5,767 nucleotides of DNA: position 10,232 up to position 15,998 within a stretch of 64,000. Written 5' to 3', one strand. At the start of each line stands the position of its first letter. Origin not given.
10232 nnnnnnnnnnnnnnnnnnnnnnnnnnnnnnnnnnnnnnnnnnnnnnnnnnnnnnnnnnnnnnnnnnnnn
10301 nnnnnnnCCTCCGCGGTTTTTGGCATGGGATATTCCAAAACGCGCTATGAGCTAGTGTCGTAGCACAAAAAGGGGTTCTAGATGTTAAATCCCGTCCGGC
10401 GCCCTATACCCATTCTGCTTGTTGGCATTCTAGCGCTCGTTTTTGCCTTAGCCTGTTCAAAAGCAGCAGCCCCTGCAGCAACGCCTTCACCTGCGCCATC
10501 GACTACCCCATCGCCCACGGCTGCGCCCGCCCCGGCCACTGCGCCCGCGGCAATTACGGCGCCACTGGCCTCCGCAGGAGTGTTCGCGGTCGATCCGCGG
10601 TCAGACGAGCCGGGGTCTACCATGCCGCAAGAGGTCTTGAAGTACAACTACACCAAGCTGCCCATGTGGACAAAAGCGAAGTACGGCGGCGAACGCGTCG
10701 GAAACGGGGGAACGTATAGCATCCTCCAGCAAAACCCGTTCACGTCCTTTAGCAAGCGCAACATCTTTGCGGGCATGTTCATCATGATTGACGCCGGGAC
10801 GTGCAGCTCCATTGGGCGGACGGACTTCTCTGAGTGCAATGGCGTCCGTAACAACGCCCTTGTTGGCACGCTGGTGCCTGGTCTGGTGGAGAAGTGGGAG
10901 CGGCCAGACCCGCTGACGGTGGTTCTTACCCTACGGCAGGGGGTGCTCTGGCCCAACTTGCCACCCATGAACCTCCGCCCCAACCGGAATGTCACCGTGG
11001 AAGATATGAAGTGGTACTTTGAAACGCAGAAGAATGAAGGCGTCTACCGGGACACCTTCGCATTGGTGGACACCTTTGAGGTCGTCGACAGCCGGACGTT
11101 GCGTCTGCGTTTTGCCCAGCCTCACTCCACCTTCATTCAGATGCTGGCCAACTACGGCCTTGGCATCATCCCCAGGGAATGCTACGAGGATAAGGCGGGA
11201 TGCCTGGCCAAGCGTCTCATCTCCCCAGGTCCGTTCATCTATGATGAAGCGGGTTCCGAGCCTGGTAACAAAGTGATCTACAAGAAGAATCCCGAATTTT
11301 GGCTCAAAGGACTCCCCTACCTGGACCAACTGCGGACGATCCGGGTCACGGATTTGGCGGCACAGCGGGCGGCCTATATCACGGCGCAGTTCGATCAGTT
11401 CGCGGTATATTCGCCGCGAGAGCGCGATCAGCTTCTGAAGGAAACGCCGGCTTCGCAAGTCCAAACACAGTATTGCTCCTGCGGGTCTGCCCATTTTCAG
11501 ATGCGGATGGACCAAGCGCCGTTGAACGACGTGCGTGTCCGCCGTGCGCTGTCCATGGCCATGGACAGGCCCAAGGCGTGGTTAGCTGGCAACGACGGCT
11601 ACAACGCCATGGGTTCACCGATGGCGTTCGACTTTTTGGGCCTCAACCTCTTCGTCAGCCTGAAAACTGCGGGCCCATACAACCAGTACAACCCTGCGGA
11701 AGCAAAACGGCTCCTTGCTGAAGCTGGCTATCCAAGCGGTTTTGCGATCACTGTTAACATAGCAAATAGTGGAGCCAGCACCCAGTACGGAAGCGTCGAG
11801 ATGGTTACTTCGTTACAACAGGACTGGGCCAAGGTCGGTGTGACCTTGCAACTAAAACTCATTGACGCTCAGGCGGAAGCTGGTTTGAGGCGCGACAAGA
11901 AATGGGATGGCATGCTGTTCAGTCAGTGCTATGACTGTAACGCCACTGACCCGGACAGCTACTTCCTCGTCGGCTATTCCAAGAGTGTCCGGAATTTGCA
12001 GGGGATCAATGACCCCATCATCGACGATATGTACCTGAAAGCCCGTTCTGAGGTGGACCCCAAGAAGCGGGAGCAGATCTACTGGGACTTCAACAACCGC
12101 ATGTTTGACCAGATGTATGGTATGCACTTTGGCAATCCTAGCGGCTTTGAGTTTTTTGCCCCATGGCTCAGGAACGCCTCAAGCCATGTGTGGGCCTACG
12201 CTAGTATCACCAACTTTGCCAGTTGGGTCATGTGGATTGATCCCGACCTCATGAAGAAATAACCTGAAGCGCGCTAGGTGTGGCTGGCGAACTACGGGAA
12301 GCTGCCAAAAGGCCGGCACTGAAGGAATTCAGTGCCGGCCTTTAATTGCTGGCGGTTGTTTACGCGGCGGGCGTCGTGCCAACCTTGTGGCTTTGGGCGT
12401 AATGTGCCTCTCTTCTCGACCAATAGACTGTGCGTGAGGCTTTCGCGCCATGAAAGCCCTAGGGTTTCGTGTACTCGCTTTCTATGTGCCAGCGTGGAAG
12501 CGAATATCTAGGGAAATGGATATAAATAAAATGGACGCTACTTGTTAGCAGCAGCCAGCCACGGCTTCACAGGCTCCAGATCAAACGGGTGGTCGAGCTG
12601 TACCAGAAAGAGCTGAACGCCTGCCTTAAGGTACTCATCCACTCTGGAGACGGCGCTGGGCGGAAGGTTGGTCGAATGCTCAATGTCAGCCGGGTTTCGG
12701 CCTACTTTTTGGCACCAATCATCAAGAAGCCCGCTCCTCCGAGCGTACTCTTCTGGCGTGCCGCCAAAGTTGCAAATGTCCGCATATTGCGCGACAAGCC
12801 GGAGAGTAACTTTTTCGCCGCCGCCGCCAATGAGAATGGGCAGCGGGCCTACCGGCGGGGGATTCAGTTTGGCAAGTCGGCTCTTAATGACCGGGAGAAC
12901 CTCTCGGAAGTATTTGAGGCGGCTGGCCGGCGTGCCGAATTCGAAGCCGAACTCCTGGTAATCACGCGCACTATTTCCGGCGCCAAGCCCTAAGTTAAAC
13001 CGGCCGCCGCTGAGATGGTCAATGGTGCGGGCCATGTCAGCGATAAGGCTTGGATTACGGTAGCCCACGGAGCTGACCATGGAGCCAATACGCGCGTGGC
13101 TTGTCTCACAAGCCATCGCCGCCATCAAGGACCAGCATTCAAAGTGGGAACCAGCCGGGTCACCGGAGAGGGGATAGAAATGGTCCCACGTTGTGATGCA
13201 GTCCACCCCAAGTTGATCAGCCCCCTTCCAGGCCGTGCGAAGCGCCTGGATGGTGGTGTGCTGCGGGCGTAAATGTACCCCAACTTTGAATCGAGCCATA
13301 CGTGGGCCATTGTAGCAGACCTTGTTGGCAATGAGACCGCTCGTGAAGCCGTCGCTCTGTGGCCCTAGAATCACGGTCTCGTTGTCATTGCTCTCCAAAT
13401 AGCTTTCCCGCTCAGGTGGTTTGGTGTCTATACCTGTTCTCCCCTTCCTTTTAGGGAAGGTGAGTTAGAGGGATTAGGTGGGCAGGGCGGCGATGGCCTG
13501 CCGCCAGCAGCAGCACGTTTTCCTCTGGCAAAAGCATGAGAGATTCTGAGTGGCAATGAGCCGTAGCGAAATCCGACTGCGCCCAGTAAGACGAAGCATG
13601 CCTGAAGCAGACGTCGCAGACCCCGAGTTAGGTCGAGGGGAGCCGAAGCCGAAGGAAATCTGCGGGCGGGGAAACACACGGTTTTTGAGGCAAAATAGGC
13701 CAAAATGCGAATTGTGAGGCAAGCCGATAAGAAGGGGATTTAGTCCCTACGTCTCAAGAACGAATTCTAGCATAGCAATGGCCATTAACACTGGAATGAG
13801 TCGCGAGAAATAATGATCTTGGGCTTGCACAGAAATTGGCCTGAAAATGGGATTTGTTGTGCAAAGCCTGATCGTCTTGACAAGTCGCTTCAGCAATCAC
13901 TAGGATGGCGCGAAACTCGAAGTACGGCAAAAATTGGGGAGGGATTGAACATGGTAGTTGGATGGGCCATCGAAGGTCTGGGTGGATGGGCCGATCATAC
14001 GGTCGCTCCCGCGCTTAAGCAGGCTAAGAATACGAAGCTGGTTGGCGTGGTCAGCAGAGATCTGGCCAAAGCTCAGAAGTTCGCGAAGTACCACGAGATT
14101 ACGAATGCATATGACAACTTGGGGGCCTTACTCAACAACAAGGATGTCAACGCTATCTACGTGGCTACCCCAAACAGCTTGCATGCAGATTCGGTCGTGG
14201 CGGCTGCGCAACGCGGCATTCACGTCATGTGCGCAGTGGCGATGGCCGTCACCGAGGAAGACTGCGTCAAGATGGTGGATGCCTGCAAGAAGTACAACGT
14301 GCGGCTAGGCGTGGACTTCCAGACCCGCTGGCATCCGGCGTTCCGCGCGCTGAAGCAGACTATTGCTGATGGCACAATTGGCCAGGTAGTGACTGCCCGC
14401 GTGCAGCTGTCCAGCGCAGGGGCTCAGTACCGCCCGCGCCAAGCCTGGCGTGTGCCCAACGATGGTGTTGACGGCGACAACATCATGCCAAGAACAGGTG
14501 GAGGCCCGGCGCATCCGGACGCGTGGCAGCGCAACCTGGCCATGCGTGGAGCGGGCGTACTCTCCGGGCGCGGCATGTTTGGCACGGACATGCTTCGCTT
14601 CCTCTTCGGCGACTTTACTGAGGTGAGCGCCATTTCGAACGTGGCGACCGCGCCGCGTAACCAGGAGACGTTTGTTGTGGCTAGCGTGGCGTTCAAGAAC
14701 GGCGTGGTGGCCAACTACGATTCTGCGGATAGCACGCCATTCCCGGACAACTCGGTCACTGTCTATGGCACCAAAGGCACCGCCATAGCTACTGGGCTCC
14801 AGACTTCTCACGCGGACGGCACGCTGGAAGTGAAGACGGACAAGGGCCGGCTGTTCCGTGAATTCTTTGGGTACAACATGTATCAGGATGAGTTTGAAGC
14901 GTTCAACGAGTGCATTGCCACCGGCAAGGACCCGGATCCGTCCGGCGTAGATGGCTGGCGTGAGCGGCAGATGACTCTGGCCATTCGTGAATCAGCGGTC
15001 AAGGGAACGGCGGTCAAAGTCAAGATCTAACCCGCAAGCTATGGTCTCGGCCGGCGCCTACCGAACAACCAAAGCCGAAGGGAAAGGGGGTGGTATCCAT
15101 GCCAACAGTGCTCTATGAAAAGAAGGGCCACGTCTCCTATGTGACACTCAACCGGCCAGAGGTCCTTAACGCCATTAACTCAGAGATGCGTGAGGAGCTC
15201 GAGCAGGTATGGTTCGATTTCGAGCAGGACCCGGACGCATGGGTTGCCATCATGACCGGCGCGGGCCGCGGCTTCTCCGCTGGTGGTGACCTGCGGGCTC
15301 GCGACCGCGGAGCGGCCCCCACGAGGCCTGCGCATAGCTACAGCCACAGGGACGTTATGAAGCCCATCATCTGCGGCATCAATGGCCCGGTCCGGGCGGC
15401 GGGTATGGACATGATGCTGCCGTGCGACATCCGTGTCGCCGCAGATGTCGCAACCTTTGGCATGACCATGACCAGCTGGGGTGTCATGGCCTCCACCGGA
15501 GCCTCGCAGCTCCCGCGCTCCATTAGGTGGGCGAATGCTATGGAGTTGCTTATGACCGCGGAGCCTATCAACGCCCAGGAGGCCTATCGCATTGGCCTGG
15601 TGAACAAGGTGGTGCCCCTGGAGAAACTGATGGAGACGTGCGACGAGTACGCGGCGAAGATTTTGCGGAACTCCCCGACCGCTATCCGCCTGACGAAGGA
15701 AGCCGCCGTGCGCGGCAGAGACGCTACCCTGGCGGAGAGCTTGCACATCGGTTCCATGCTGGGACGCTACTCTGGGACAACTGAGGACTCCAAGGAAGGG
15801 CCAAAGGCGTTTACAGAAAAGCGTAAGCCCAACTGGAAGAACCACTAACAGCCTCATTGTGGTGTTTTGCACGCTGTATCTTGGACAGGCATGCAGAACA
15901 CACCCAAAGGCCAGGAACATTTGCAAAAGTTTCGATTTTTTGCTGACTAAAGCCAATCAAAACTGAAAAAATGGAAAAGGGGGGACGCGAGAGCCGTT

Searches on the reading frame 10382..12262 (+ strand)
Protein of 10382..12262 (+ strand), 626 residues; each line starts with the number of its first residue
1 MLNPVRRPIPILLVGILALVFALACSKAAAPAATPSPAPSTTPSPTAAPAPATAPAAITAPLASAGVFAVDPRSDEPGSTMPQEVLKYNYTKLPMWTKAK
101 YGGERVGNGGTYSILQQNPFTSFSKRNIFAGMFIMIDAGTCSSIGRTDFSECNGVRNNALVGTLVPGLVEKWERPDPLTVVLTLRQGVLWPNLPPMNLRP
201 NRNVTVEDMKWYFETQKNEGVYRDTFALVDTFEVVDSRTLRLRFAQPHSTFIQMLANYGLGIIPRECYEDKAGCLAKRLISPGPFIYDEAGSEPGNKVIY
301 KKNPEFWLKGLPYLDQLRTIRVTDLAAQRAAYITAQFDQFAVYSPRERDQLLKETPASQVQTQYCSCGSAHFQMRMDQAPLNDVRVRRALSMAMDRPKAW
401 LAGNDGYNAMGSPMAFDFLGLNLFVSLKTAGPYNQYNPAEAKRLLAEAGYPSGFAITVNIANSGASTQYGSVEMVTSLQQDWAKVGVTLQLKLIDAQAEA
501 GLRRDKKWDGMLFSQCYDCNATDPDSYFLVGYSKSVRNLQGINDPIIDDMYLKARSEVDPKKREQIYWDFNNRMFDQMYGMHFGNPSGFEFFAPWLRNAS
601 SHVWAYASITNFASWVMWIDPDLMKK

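Call 8: search_protein_families(library=pfam, proteins=[window:10382-12262:+])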
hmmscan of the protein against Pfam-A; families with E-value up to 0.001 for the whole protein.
window:10382-12262:+ (626 aa): 1 family
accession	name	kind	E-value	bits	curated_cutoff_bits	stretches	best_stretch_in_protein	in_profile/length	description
PF00496.27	SBP_bac_5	-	5.9e-50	170.8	32.4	1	163-533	1-362/368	Bacterial extracellular solute-binding proteins, family 5 Middle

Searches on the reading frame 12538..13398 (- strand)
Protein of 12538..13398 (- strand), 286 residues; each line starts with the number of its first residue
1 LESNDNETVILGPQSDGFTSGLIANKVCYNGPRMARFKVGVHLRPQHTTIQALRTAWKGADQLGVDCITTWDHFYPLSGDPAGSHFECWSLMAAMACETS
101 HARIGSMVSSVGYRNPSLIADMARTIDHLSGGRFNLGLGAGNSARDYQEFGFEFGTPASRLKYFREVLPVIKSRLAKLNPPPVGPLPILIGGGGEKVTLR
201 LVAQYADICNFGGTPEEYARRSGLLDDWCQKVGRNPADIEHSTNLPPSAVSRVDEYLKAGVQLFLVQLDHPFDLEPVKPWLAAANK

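Call 8: search_protein_families(library=pfam, proteins=[window:12538-13398:-])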
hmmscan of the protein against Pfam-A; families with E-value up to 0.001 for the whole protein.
window:12538-13398:- (286 aa): 1 family
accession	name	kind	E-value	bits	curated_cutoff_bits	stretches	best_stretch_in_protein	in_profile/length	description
PF00296.26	Bac_luciferase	-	4.7e-29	102.2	27.9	1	38-254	10-235/314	Luciferase-like monooxygenase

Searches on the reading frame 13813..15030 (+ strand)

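Call 8: search_protein_families(library=pfam, proteins=[window:13813-15030:+])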
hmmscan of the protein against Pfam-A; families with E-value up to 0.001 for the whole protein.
window:13813-15030:+ (405 aa): 4 families
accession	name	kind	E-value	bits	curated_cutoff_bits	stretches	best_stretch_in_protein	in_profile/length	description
PF01408.29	GFO_IDH_MocA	-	1.9e-23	83.9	24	1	51-169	3-120/120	Oxidoreductase family, NAD-binding Rossmann fold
PF22725.1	GFO_IDH_MocA_C3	-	1.6e-18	67.3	27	1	232-324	28-123/124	GFO/IDH/MocA C-terminal domain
PF02894.22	GFO_IDH_MocA_C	-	3.3e-14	53.6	22.9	1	246-403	39-218/218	Oxidoreductase family, C-terminal alpha/beta domain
PF03447.22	NAD_binding_3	-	0.00087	20.4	24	0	62-165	8-113/116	Homoserine dehydrogenase, NAD binding domain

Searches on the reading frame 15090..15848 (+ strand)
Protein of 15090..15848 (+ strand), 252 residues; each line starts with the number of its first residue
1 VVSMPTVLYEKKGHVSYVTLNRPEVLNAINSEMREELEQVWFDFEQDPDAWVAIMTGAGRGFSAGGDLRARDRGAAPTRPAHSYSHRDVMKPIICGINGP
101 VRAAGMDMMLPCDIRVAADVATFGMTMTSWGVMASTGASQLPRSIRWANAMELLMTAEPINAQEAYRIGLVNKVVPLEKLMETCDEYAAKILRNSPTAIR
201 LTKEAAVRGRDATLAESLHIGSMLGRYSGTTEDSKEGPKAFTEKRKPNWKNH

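Call 90: search_protein_families(library=pfam, proteins=[window:15090-15848:+], max_evalue=0.01)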
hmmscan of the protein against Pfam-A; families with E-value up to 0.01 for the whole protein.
window:15090-15848:+ (252 aa): 2 families
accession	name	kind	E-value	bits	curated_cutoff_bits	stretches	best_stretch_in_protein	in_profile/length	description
PF00378.25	ECH_1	-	8.2e-56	189.6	27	1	11-251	2-250/251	Enoyl-CoA hydratase/isomerase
PF16113.10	ECH_2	-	1.2e-27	97.8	27.2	2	17-182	3-179/335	Enoyl-CoA hydratase/isomerase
